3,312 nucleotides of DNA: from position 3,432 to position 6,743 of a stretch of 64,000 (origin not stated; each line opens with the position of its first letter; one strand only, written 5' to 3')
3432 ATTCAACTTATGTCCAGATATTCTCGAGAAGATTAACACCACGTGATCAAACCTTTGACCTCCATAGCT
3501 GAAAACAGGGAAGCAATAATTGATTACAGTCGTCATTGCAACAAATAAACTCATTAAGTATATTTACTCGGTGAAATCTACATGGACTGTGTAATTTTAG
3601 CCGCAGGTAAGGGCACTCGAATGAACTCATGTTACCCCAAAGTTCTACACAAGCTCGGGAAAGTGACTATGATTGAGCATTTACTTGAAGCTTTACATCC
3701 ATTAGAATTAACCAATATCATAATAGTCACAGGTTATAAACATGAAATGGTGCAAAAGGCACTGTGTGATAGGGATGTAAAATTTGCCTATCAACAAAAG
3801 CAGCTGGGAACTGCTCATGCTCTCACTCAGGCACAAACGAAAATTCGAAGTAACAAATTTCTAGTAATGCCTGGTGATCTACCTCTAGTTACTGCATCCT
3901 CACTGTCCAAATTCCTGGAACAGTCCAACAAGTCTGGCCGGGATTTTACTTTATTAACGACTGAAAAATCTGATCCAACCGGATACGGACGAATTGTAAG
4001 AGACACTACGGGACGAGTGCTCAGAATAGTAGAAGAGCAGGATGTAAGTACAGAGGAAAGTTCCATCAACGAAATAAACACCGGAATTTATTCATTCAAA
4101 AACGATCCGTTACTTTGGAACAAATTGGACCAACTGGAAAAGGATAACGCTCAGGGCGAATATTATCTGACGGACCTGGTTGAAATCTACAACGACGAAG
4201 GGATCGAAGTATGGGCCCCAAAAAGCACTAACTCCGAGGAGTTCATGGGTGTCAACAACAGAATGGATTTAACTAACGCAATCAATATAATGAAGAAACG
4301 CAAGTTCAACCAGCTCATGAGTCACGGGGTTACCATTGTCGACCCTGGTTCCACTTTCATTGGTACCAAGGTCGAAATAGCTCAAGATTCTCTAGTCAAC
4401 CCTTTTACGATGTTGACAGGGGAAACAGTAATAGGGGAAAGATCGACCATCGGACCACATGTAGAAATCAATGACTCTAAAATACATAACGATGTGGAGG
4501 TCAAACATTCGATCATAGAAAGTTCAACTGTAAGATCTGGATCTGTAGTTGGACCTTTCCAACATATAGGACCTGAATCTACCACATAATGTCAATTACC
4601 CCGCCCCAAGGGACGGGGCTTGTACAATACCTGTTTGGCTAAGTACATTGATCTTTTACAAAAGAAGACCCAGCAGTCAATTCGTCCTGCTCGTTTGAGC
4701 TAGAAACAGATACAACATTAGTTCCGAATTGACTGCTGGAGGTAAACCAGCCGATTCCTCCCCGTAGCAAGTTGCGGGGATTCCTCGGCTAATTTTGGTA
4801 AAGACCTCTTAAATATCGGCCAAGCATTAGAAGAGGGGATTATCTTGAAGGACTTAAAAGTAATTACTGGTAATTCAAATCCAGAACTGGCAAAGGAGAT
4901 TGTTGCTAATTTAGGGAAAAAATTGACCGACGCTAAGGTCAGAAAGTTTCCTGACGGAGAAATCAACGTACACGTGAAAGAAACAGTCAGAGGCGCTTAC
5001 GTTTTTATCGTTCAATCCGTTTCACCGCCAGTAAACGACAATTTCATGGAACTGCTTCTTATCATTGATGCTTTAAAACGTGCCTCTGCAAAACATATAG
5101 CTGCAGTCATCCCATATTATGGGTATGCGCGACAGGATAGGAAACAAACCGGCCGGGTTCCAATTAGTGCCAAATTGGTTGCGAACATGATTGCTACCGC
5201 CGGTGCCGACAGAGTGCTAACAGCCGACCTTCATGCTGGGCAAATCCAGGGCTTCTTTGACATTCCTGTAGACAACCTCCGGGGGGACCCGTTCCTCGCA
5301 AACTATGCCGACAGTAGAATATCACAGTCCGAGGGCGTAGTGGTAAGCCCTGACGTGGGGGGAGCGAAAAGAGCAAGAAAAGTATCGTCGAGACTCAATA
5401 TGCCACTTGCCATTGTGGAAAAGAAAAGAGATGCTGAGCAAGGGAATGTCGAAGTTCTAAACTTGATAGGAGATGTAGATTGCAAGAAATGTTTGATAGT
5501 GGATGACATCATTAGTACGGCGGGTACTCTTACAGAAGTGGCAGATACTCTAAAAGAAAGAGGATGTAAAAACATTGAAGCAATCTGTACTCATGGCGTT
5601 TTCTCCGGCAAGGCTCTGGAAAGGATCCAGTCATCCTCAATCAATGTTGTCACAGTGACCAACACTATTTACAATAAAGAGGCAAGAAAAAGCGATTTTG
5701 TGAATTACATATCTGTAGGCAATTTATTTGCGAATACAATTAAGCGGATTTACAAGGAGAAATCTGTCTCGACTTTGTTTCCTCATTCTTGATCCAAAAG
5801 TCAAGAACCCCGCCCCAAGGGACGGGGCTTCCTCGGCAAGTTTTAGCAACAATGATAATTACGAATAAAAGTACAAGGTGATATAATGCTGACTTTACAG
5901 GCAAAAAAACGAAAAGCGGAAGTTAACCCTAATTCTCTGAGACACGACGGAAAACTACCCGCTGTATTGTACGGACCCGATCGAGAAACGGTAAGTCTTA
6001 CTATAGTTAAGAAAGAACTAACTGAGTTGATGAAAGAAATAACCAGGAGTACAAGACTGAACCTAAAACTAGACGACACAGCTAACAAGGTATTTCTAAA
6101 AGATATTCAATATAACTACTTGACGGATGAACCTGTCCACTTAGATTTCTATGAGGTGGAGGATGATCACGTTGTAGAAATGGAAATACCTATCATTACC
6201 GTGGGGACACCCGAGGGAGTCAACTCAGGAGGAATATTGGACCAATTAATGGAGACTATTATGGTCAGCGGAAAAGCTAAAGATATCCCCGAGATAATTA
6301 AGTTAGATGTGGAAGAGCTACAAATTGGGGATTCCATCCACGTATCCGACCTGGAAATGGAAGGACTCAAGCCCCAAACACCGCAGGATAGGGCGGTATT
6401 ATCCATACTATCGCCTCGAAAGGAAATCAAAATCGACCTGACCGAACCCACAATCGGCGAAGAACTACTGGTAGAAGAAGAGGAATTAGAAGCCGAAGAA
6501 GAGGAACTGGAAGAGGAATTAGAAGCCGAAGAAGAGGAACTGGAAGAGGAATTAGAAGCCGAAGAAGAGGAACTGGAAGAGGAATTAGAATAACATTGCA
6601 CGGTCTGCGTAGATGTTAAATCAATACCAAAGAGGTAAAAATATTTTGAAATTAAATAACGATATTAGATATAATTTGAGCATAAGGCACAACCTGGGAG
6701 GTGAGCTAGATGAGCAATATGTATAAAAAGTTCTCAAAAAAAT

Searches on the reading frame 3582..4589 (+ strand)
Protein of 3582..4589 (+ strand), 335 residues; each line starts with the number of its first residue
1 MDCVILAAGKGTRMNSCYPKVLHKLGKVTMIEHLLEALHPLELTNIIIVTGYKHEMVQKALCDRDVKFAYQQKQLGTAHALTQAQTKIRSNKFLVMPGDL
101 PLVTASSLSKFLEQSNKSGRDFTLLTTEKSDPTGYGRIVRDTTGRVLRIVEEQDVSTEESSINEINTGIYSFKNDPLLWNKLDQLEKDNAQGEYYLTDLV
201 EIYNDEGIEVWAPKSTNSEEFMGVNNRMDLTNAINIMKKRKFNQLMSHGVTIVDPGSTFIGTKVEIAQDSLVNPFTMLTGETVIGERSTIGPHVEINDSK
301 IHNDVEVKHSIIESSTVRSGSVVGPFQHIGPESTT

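Call 75: search_protein_families(library=pfam, proteins=[window:3582-4589:+], max_evalue=0.00001)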
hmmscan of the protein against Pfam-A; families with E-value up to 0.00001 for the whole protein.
window:3582-4589:+ (335 aa): 5 families
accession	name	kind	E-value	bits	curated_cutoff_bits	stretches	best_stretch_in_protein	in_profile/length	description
PF00483.29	NTP_transferase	-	2e-26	93.5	21.2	1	4-203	3-209/245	Nucleotidyl transferase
PF12804.13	NTP_transf_3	-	8.6e-23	81.7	27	1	3-136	1-134/160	MobA-like NTP transferase domain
PF00132.30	Hexapep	-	3.3e-07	30.1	27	0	264-297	2-35/36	Bacterial transferase hexapeptide (six repeats)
PF01128.25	IspD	-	2.7e-06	27.7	27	1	3-68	3-70/221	2-C-methyl-D-erythritol 4-phosphate cytidylyltransferase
PF25084.1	LbH_EIF2B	-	8.2e-06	26.2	54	0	257-329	15-87/105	EIF2B subunit epsilon LbH domain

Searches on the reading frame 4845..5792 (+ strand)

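Call 75: search_protein_families(library=pfam, proteins=[window:4845-5792:+], max_evalue=0.00001)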
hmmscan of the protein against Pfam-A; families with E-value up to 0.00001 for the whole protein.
window:4845-5792:+ (315 aa): 3 families
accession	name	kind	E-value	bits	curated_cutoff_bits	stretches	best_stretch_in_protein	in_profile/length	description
PF13793.12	Pribosyltran_N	-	2e-53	179.7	25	1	4-120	1-117/117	N-terminal domain of ribose phosphate pyrophosphokinase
PF14572.12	Pribosyl_synth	-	1.3e-23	84.3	27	1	205-312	75-183/184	Phosphoribosyl synthetase-associated domain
PF00156.33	Pribosyltran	-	4.6e-21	75.2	26.3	1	153-257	21-131/158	Phosphoribosyl transferase domain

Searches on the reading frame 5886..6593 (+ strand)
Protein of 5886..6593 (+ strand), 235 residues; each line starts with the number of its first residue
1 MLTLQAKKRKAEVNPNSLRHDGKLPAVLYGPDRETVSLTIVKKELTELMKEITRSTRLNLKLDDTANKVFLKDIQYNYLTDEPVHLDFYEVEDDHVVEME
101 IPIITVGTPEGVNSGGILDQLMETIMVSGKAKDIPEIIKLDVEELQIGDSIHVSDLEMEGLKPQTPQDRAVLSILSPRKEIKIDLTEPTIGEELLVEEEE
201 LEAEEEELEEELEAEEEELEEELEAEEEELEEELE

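Call 75: search_protein_families(library=pfam, proteins=[window:5886-6593:+], max_evalue=0.00001)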
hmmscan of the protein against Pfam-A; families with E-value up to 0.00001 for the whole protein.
window:5886-6593:+ (235 aa): 2 families
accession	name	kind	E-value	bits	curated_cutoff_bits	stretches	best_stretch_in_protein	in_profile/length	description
PF14693.11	Ribosomal_TL5_C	-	2e-23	83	27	1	97-178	2-84/84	Ribosomal protein TL5, C-terminal domain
PF01386.24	Ribosomal_L25p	-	3.3e-21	76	23.6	1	4-88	1-82/82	Ribosomal L25p family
